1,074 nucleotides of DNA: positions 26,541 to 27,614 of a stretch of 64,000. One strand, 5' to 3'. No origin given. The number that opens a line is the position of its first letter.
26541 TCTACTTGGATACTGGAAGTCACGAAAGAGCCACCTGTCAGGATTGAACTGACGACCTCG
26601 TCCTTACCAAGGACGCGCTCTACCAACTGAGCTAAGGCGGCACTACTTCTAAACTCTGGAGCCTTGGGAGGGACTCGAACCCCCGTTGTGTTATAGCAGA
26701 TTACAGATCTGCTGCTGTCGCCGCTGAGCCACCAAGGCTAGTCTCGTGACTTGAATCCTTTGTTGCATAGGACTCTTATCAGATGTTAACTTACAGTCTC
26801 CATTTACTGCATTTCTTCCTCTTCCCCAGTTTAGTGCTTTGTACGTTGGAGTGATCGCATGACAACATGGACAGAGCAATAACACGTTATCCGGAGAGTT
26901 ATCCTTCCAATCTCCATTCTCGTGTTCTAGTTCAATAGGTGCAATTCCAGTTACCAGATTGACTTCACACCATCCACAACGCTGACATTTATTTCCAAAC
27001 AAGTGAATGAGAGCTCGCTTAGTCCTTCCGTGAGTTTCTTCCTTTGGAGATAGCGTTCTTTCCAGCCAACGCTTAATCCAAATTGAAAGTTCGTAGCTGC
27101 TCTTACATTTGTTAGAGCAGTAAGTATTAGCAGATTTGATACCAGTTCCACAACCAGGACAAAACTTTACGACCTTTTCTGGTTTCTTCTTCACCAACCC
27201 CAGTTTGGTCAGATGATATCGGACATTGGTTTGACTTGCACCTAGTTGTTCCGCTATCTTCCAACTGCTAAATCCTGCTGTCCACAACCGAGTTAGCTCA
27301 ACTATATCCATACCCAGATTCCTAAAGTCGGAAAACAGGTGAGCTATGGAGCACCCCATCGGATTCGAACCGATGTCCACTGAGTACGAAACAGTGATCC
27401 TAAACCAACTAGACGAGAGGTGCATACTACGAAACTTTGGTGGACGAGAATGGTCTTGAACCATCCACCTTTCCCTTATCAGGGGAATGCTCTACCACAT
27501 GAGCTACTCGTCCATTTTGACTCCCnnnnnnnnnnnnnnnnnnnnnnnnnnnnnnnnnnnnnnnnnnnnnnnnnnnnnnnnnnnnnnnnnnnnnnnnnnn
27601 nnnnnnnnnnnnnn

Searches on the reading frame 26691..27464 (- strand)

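Call 110: search_protein_families(library=pfam, proteins=[window:26691-27464:-], max_evalue=0.001)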
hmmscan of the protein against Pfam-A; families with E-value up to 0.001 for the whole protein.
window:26691-27464:- (257 aa): 2 families
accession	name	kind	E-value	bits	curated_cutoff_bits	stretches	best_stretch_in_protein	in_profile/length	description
PF00196.25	GerE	-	5.4e-05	23.2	23.5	1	59-87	12-40/57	Bacterial regulatory proteins, luxR family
PF09889.16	DUF2116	-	0.00014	22.2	26.8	1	100-125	4-29/59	Probable treble clef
